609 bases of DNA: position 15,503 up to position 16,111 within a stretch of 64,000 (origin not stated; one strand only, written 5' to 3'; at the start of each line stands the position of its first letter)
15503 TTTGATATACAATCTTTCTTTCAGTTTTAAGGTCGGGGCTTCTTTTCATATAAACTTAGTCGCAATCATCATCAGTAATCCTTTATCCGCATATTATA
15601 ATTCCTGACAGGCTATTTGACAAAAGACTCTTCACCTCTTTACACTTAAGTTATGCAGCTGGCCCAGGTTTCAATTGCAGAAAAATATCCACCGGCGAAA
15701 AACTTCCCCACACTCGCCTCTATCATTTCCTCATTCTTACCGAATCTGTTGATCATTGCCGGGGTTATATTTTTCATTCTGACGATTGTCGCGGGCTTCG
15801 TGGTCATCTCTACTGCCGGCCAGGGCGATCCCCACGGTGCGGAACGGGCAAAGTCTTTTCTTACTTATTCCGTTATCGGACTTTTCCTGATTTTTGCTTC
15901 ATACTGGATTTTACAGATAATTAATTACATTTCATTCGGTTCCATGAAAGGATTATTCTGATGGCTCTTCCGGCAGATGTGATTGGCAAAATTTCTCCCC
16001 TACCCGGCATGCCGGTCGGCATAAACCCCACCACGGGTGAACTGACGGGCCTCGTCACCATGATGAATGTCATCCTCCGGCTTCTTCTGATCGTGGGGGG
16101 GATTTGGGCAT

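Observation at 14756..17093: Tandem array of four paralogous VirB2/TrbC-like pilin genes under an adjacent ECF sigma/anti-sigma pair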

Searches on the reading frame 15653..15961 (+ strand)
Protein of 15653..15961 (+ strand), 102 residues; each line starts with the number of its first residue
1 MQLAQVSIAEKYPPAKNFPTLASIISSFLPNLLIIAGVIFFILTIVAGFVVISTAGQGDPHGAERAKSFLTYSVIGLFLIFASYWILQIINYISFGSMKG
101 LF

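Call 3: search_protein_families(library=pfam, proteins=[window:15653-15961:+], max_evalue=1)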
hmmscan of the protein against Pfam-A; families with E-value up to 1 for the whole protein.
window:15653-15961:+ (102 aa): 2 families
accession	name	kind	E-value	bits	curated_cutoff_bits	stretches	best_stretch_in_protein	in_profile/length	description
PF18895.5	T4SS_pilin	-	2.9e-08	34.1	26.6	1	25-88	9-69/71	Type IV secretion system pilin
PF24838.2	8xMP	-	0.28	11.5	30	1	39-92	23-73/136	Octameric membrane protein family (8xMP)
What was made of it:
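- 15653..15961 (+): p1: class-1 pilin-like protein, 102 aa, two-helix hairpin with a GQGDP loop and N-terminus MQLAQV. PF18895 34.1 bits, cut-off 26.6 (call 3).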

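Call 16: find_homologous_proteins(query=A1, max_evalue=0.001)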
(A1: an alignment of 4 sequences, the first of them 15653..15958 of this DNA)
Query A1 (4 sequences) (102 aa, profile of the alignment): 190 proteins with E <= 0.001 among 8000 candidates; the best 120 are listed.
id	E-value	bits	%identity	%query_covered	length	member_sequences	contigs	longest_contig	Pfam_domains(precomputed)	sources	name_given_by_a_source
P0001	1.7e-38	149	36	71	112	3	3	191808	-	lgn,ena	-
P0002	2.7e-37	145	25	83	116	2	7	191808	PF18895.6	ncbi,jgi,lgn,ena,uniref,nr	ncbi:MAG: hypothetical protein UV73_C0004G0031 [Candidatus Gottesmanbacteria bacterium GW2011_GWA2_4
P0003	1.2e-35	140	38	63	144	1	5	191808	PF18895.6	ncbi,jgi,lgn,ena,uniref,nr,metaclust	ncbi:MAG: hypothetical protein UV73_C0004G0032 [Candidatus Gottesmanbacteria bacterium GW2011_GWA2_4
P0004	4.2e-34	135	100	100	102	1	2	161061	PF18895.6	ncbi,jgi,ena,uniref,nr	ncbi:MAG: hypothetical protein UV73_C0004G0030 [Candidatus Gottesmanbacteria bacterium GW2011_GWA2_4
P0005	5.6e-31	125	31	70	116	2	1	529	PF18895.6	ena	-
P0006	7.0e-30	121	29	80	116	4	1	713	-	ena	-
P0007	1.4e-29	120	29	83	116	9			-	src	-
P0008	4.0e-28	115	36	63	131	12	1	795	PF18895.6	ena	-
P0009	1.1e-27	114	32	79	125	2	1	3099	PF18895.6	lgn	-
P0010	1.4e-27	114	77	100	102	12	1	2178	PF18895.6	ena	-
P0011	4.3e-27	112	36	63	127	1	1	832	PF18895.6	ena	-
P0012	1.0e-26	111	30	71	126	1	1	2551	PF18895.6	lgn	-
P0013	3.5e-26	109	36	49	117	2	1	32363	PF18895.6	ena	-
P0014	3.8e-26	109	33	68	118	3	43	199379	PF18895.6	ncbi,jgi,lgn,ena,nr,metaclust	ncbi:hypothetical protein A3D05_02405 [Candidatus Gottesmanbacteria bacterium RIFCSPHIGHO2_02_FULL_4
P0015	3.9e-26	109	32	91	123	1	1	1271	PF18895.6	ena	-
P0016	4.3e-26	109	32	79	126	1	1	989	PF18895.6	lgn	-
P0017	7.2e-26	108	37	40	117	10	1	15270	PF18895.6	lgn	-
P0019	9.8e-26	108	32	70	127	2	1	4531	PF18895.6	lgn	-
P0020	9.9e-26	108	37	70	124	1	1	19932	PF18895.6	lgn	-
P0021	1.7e-25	107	28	70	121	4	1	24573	PF18895.6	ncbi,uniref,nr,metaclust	ncbi:hypothetical protein A2153_00265 [Candidatus Gottesmanbacteria bacterium RBG_16_38_7b]|uniref:U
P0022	8.5e-25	105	81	100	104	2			PF18895.6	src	-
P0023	9.0e-25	105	38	71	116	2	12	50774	PF18895.6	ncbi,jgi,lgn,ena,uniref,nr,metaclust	ncbi:hypothetical protein A3D78_07275 [Candidatus Gottesmanbacteria bacterium RIFCSPHIGHO2_02_FULL_3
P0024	1.3e-24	104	30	63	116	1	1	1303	PF18895.6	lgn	-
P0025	1.4e-24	104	33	79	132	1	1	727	PF18895.6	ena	-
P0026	1.7e-24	104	37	70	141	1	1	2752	PF18895.6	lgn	-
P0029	3.0e-24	103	36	43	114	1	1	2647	PF18895.6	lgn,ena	-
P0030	3.2e-24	103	35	65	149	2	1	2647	PF18895.6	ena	-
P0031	4.2e-24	103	40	54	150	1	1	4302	PF18895.6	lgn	-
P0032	4.3e-24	102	33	84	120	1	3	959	PF18895.6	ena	-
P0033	6.8e-24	102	38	62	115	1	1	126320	PF18895.6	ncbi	-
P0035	1.4e-23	101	29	74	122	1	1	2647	PF18895.6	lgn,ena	-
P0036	1.8e-23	100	32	67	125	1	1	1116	PF18895.6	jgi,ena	-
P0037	1.8e-23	100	34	75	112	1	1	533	PF18895.6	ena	-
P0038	2.2e-23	100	31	80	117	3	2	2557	PF18895.6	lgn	-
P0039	2.7e-23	100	35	70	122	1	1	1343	PF18895.6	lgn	-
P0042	3.7e-23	99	30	65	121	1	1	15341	PF18895.6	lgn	-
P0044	4.3e-23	99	30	60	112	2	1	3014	PF18895.6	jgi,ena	-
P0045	4.4e-23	99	32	74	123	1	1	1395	PF18895.6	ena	-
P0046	7.1e-23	99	27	73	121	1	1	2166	PF18895.6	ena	-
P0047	7.2e-23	99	37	69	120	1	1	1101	PF18895.6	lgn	-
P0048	8.3e-23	98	38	72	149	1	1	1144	PF18895.6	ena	-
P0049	9.1e-23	98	30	73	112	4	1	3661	PF18895.6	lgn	-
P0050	9.7e-23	98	40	59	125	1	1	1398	PF18895.6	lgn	-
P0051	2.5e-22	97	41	72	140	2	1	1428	PF18895.6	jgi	-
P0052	2.6e-22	97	38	70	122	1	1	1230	PF18895.6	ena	-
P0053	4.5e-22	96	32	65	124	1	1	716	PF18895.6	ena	-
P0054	6.1e-22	96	29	65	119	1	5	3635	PF18895.6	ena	-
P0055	6.7e-22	95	27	63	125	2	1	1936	PF18895.6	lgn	-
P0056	8.0e-22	95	29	61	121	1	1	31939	PF18895.6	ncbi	-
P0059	1.5e-21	94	36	75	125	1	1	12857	PF18895.6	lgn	-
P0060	2.2e-21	94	32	72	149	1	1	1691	PF18895.6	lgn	-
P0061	2.3e-21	94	28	66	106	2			PF18895.6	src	-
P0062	2.4e-21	94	63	99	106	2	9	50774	PF18895.6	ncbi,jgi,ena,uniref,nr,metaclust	ncbi:hypothetical protein A3D78_07280 [Candidatus Gottesmanbacteria bacterium RIFCSPHIGHO2_02_FULL_3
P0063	3.3e-21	93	40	56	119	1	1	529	PF18895.6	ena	-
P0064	6.4e-21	92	27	63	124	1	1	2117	PF18895.6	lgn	-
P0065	6.8e-21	92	25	86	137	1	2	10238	PF18895.6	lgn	-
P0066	9.5e-21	92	41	73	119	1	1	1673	PF18895.6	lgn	-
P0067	1.9e-20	91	29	80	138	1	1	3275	PF18895.6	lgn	-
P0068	2.5e-20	90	30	91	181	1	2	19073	PF18895.6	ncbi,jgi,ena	-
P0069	3.8e-20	90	63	94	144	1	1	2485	PF18895.6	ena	-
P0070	4.6e-20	90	29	62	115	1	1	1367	PF18895.6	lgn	-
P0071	4.8e-20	89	30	59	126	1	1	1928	PF18895.6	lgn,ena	-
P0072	4.9e-20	89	40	59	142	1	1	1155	PF18895.6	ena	-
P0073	3.5e-19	87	32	89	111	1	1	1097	PF18895.6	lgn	-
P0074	4.0e-19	86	22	79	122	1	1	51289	PF18895.6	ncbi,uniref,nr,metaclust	ncbi:hypothetical protein A2Z33_07625 [Candidatus Gottesmanbacteria bacterium RBG_16_52_11]|uniref:U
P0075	4.4e-19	86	34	89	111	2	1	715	PF18895.6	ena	-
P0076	4.9e-19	86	58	99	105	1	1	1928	PF18895.6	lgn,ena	-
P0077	6.6e-19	86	30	89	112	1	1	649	PF18895.6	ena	-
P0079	8.7e-19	85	61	99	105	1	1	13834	PF18895.6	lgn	-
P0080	1.1e-18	85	33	88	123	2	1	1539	PF18895.6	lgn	-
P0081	1.6e-18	85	28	68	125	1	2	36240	PF18895.6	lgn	-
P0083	2.1e-18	84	33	60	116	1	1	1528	PF18895.6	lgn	-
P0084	3.8e-18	83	32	89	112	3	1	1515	PF18895.6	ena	-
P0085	4.5e-18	83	39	66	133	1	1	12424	PF18895.6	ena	-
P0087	6.0e-18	83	38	60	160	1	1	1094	PF18895.6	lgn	-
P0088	7.1e-18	82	26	75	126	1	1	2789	PF18895.6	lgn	-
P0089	9.2e-18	82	58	99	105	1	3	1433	PF18895.6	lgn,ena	-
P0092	3.0e-17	80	35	88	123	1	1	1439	PF18895.6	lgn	-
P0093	4.0e-17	80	34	88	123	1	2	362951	PF18895.6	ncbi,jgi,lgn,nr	ncbi:MAG: hypothetical protein IT416_01485 [Candidatus Pacebacteria bacterium]|nr:hypothetical prote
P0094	5.6e-17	80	34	88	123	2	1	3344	PF18895.6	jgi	-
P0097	1.4e-16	78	32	88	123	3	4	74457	PF18895.6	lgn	-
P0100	2.3e-16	78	32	61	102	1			PF18895.6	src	-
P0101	3.0e-16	77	26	88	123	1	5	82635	PF18895.6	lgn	-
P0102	4.7e-16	77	33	79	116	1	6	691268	PF18895.6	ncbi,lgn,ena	-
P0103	5.3e-16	76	34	75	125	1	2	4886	PF18895.6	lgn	-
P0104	5.6e-16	76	29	68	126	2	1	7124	PF18895.6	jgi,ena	-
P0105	7.5e-16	76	28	70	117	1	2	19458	PF18895.6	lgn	-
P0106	1.8e-15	75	36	73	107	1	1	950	PF18895.6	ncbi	-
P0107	2.2e-15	74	39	58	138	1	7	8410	PF18895.6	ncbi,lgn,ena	-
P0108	2.8e-15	74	35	71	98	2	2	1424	PF18895.6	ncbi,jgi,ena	-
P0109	4.1e-15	74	37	72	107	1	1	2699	PF18895.6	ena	-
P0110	4.5e-15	73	25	54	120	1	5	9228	PF18895.6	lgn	-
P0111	5.2e-15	73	28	46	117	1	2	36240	PF18895.6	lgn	-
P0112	5.5e-15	73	34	73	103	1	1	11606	PF18895.6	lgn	-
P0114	7.4e-15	73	-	-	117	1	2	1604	PF18895.6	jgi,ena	-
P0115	8.1e-15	73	38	62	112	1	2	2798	PF18895.6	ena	-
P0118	1.4e-14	72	28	73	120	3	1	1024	PF18895.6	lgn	-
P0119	1.8e-14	72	37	91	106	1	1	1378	PF18895.6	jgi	jgi:hypothetical protein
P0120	2.3e-14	71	29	78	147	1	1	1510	PF18895.6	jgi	-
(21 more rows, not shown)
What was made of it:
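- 15653..15961 (+): 100% identical to UV73_C0004G0030 (call 16).
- Gottesmanbacteria GW2011 contig UV73_C0004 (call 16).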

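Call 18: find_encoding_contigs(protein=P0023, flank=8000, max_places=3)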
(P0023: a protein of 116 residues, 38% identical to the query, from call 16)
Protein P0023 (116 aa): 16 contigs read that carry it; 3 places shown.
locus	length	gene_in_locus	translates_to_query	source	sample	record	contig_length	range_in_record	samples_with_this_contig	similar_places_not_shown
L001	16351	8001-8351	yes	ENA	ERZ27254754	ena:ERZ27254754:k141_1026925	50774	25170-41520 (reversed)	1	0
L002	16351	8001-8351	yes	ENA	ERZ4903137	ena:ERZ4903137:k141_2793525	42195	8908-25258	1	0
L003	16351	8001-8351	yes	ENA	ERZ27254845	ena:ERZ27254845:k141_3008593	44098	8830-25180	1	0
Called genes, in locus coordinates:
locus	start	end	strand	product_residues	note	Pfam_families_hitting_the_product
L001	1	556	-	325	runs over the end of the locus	PF22700:MVD-like_N, PF00288:GHMP_kinases_N, PF18376:MDD_C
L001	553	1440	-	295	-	PF00288:GHMP_kinases_N, PF08544:GHMP_kinases_C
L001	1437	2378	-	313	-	PF00288:GHMP_kinases_N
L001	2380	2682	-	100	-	PF01796:OB_ChsH2_C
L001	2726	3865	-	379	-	PF00108:Thiolase_N, PF00109:ketoacyl-synt (weak), PF08545:ACP_syn_III (faint), PF02803:Thiolase_C, PF22691:Thiolase_C_1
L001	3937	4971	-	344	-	PF08541:ACP_syn_III_C, PF08540:HMG_CoA_synt_C (weak)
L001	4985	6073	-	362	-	PF00368:HMG-CoA_red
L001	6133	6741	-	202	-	-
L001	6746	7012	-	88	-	-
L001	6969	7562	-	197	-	PF07638:Sigma70_ECF, PF04542:Sigma70_r2, PF08281:Sigma70_r4_2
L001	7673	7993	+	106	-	PF18895:T4SS_pilin (weak)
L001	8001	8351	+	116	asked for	PF18895:T4SS_pilin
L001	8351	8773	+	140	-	PF18895:T4SS_pilin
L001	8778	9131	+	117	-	PF18895:T4SS_pilin (weak)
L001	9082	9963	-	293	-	PF00483:NTP_transferase, PF12804:NTP_transf_3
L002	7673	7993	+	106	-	PF18895:T4SS_pilin (weak)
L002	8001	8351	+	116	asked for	PF18895:T4SS_pilin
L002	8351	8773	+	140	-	PF18895:T4SS_pilin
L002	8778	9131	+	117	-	PF18895:T4SS_pilin (weak)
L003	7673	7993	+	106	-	PF18895:T4SS_pilin (weak)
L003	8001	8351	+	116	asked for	PF18895:T4SS_pilin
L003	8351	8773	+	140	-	PF18895:T4SS_pilin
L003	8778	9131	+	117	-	PF18895:T4SS_pilin (weak)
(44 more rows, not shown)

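Call 27: find_related_loci(query=A3, collection=genome_contigs, flank=6000)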
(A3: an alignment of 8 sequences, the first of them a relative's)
Query A3 (112 aa) in genome_contigs; peptide patterns used: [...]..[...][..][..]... (x = any residue, [..] = any of these).
137 stretches matched a pattern; 114 encode a relative of the query (tblastn E <= 1e-3); the best 80 are kept; 80 distinct loci.
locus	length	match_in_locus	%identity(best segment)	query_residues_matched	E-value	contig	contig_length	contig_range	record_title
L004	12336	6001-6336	74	1-112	8e-52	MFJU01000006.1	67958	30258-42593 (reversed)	MAG: Candidatus Gottesmanbacteria bacterium RIFCSPLOWO2_01_FULL_42_22 rifcsplowo2_01_scaffold_1259, whole genome shotgun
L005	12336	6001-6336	64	3-111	7e-41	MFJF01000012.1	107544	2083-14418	MAG: Candidatus Gottesmanbacteria bacterium RIFCSPHIGHO2_01_FULL_40_15 rifcsphigho2_01_scaffold_204, whole genome shotgu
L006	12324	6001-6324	60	5-111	3e-38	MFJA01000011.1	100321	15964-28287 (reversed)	MAG: Candidatus Gottesmanbacteria bacterium RBG_16_37_8 RBG_16_scaffold_1253, whole genome shotgun sequence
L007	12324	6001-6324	61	5-111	6e-38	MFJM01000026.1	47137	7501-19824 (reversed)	MAG: Candidatus Gottesmanbacteria bacterium RIFCSPHIGHO2_02_FULL_39_14 rifcsphigho2_02_scaffold_2736, whole genome shotg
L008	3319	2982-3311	47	5-112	3e-29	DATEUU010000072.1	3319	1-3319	MAG TPA_asm: archaeon isolate SMAG_U8349 k141_300030, whole genome shotgun sequence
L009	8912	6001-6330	45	5-112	4e-28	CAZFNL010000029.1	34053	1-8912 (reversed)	MAG TPA_asm: uncultured Gammaproteobacteria bacterium isolate SRP271791_co1_7 genome assembly, contig: k141_123012, whol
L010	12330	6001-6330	45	5-112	1e-27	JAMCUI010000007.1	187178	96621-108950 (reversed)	MAG: Patescibacteria group bacterium isolate FK_Sedi_A_Bin.134 NODE_61_length_187178_cov_16.0647, whole genome shotgun s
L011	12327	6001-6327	43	5-111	1e-26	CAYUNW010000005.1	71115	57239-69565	MAG TPA_asm: uncultured Gammaproteobacteria bacterium isolate binchicken_co274_42 genome assembly, contig: NODE_983_leng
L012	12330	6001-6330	46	5-111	6e-26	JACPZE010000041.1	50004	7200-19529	MAG: Candidatus Gottesmanbacteria bacterium isolate NC_groundwater_881_Pr1_S2p5_36_20 Montesol18_S2p5_coassembly_scaffol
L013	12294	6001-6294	43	2-96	2e-22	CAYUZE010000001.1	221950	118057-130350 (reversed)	MAG TPA_asm: uncultured Gammaproteobacteria bacterium isolate binchicken_co130_63 genome assembly, contig: NODE_102_leng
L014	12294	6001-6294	46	2-96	7e-23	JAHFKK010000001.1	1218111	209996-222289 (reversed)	MAG: Candidatus Gottesmanbacteria bacterium isolate nzgw408 NODE_1_length_1218112_cov_6.992134, whole genome shotgun seq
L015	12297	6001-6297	41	2-97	8e-22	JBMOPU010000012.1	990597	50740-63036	MAG: Patescibacteria group bacterium isolate Betzabe_MAG136 MAG136_14, whole genome shotgun sequence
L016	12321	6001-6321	40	5-111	9e-22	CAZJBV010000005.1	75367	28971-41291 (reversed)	MAG TPA_asm: uncultured Gammaproteobacteria bacterium isolate binchicken_co144_1014 genome assembly, contig: NODE_798_le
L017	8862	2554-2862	42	1-97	2e-21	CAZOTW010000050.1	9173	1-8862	MAG TPA_asm: uncultured Gammaproteobacteria bacterium isolate SRP080215_co1_129 genome assembly, contig: NODE_9487_lengt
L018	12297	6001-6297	43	12-109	5e-21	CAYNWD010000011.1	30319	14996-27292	MAG TPA_asm: uncultured Gammaproteobacteria bacterium isolate binchicken_co38_90 genome assembly, contig: NODE_3109_leng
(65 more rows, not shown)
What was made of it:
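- Tried and rejected: A narrower class-3/4 alignment worked (call 27) but biases the sample.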

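Call 30: predict_structure(alignment_id=A2)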
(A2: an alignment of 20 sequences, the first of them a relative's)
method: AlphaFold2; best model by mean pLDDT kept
length: 112 residues; sequences in the alignment: 20
mean_pLDDT: 78.2   pTM: 0.56
mean pLDDT of the five models: 78.2, 75.7, 73.7, 70.5, 70.1
residues with pLDDT >= 90: 41; 70-90: 37; 50-70: 29; < 50: 5
segments of 3 or more residues with pLDDT < 50: none
pLDDT, mean of each block of 10 residues (from residue 1): 49 64 81 90 92 91 91 91 87 71 57 55
secondary structure, 60 per line:
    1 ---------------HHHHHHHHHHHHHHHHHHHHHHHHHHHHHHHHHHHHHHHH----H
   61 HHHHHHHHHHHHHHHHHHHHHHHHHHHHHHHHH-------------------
elements in order: H16-55 H60-93
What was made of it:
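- On PF18895 T4SS_pilin (Patescibacteria VirB2-like pilin arrays): AF2 model of p4: H16-55 and H60-93, pLDDT 78 (call 30).
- Fold: hairpin model (call 30).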

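Call 35: fold_search(model_id=the predicted structure, library=pdb)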
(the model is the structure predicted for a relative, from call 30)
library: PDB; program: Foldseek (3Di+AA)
matches with E <= 10: 188; with E <= 0.001: 0
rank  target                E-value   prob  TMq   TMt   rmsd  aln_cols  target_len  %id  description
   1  5u0p_V                1.3e+00  0.66  0.55  0.52  12.3        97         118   12  Cryo-EM structure of the transcriptional Mediator (released 2017-03-08)
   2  9vub_A                1.8e+00  0.66  0.50  0.16   5.3        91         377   15  channel C complex with 3 (released 2026-03-11)
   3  8bef_K                1.9e+00  0.80  0.42  0.47  10.6        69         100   22  Cryo-EM structure of the Arabidopsis thaliana I+III2 supercomplex (CI membrane core) (released 2023-01-11)
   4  5n9j_Z                1.9e+00  0.11  0.27  0.26  12.2       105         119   14  Core Mediator of transcriptional regulation (released 2017-05-17)
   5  8vc9_E                2.0e+00  0.75  0.46  0.16   3.1        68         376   12  Hybrid response regulator LvrB from Leptospira / phosphorylated REC form (released 2024-12-18)
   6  8vc9_B                2.0e+00  0.54  0.44  0.15   8.1        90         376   11  Hybrid response regulator LvrB from Leptospira / phosphorylated REC form (released 2024-12-18)
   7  9vub_C                2.3e+00  0.75  0.50  0.16   2.2        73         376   18  channel C complex with 3 (released 2026-03-11)
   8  5ie9_C                2.3e+00  0.15  0.27  0.30   8.4        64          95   17  Crystal structure of the Bacillus-conserved MazG protein, a nucleotide pyrophosphohydrolase (released 2016-03-30)
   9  7ar7_K                2.4e+00  0.77  0.44  0.55  10.9        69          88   22  Cryo-EM structure of Arabidopsis thaliana complex-I (open conformation) (released 2022-03-02)
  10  4k1n_A                2.4e+00  0.33  0.35  0.10   3.8        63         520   16  Crystal structure of full-length mouse alphaE-catenin (released 2013-05-01)
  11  7p3r_A                2.4e+00  0.15  0.26  0.12   6.5        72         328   12  Helical structure of the toxin MakA from Vibrio cholera (released 2022-02-23)
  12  4afl_E                2.6e+00  0.35  0.45  0.49   6.2        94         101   14  The crystal structure of the ING4 dimerization domain reveals the functional organization of the ING family of chromat (released 2012-02-22)
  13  6csv_B                2.6e+00  0.16  0.32  0.41   8.9        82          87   12  The structure of the Cep63-Cep152 heterotetrameric complex (released 2019-03-27)
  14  2osz_A                2.7e+00  0.54  0.50  0.62   3.4        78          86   15  Structure of Nup58/45 suggests flexible nuclear pore diameter by intermolecular sliding (released 2007-04-10)
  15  4h63_V                2.7e+00  0.14  0.27  0.26   5.9        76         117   18  Structure of the Schizosaccharomyces pombe Mediator head module (released 2012-10-31)
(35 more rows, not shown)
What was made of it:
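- Foldseek on the hairpin model finds nothing specific (call 35).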

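Call 36: search_solved_structures(query=A2, max_evalue=10, show_alignments=3)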
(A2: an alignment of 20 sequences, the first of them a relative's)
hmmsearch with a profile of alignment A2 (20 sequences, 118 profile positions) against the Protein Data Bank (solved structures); distinct sequences matched with E-value up to 10: 4.
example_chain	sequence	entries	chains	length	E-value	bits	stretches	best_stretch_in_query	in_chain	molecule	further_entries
7rmy_A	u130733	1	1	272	0.061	16.4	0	50-81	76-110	De Novo designed tunable homodimer, D_3-337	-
7zm5_A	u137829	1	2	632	0.082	15.9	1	27-74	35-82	Attachment glycoprotein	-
9k6l_R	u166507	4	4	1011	0.33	14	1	29-101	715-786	exo-alpha-sialidase,Taste receptor type 2 member 16,LgBiT | Fusion protein 1,exo-alpha-sialidase,Taste receptor type 2 member 16,Fusion protein 2,exo- | Fusion 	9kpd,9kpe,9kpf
8wql_ZD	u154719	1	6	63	1.2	12.2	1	40-62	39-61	Photosystem II reaction center protein Z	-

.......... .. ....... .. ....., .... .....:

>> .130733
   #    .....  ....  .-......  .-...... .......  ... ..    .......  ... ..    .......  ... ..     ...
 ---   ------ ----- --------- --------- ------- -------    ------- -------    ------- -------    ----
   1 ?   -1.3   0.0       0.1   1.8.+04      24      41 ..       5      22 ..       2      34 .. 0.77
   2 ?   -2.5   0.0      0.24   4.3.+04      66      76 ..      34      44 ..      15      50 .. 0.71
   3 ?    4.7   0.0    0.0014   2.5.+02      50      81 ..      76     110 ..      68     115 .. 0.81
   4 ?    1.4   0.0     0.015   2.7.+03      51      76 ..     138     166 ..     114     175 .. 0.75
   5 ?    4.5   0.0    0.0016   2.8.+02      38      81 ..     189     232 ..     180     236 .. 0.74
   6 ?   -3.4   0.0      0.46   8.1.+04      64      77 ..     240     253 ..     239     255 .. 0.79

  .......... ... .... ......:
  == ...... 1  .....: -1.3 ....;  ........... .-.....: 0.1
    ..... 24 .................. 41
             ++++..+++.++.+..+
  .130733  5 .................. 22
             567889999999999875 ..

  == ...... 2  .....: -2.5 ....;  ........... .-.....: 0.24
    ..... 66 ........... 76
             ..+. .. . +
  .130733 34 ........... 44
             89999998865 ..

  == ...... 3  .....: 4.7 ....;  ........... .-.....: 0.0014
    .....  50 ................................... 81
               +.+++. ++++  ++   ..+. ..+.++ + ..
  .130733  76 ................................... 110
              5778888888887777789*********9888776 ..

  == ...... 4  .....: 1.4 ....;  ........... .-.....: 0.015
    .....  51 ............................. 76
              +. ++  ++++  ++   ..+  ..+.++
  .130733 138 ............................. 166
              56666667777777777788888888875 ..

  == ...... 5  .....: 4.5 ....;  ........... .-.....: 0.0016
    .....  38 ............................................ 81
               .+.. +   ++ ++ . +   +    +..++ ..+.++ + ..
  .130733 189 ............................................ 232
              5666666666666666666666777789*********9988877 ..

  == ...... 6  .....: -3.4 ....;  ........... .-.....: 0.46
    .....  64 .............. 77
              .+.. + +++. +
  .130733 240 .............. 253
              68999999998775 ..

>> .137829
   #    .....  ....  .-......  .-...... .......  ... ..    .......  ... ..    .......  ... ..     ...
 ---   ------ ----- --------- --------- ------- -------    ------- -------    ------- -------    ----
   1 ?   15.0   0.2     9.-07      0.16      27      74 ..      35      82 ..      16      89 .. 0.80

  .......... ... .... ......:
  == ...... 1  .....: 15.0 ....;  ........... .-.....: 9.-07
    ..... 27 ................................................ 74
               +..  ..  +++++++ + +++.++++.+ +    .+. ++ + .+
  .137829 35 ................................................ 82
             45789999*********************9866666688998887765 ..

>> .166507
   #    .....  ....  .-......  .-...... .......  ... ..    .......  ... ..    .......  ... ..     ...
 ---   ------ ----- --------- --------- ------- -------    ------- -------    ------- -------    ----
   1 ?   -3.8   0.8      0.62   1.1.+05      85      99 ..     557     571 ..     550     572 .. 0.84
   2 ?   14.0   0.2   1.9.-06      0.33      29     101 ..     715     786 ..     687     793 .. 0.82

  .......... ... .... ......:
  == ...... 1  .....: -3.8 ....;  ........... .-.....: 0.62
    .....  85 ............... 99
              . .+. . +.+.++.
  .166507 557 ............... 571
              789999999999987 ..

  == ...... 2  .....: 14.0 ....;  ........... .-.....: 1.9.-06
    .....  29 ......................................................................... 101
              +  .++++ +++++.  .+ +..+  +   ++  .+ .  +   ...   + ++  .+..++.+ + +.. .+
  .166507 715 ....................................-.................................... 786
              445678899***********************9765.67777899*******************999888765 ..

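Call 59: search_protein_families(library=pfam, alignment_id=A4, max_evalue=0.01)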
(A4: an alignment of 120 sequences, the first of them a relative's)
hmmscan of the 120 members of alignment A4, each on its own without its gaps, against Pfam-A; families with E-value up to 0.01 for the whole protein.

A. member 1, P0001 (112 aa): 1 family
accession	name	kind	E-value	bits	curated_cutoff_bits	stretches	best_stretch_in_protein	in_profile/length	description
PF18895.5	T4SS_pilin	-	0.00025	21.5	26.6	1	20-87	6-68/71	Type IV secretion system pilin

B. families by the number of members that match (of 120 scanned): 27 families (the first 25 are shown)
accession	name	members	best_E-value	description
PF18895.5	T4SS_pilin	119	2.3e-13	Type IV secretion system pilin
PF04956.18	TrbC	17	0.00011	TrbC/VIRB2 pilin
PF02674.22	Colicin_V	8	0.00023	Colicin V production protein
PF19554.4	DUF6077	5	0.0024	Family of unknown function (DUF6077)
PF07331.16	TctB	4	0.0018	Tripartite tricarboxylate transporter TctB family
PF20970.2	MASE10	4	0.0029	MASE10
PF10999.13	DUF2839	3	0.00049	Protein of unknown function (DUF2839)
PF16983.11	MFS_MOT1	2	0.00061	Molybdate transporter of MFS superfamily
PF13190.11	PDGLE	1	0.00029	PDGLE domain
PF14141.11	YqzM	1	0.00045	YqzM-like protein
PF09685.15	DUF4870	1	0.00086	Domain of unknown function (DUF4870)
PF19862.4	DUF6336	1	0.00095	Family of unknown function (DUF6336)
PF07332.16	Phage_holin_3_6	1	0.0012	Putative Actinobacterial Holin-X, holin superfamily III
PF04306.18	DUF456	1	0.0014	Protein of unknown function (DUF456)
PF02653.21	BPD_transp_2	1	0.0014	Branched-chain amino acid transport system / permease component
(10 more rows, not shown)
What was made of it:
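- On PF18895 T4SS_pilin (Patescibacteria VirB2-like pilin arrays): 119 of 120 homologs match (call 59).
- On TrbC/VirB2 pilins (PF04956): 17 of 120 homologs give weak hits, best E 1e-4 (call 59).
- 119 of 120 homologs hit PF18895 (call 59). Scattered weak hits to other membrane families: Colicin_V in 8 of 120 and a holin family in 1 of 120 (call 59). TrbC/VirB2 is the second most frequent weak Pfam match, in 17 of 120 homologs (call 59).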
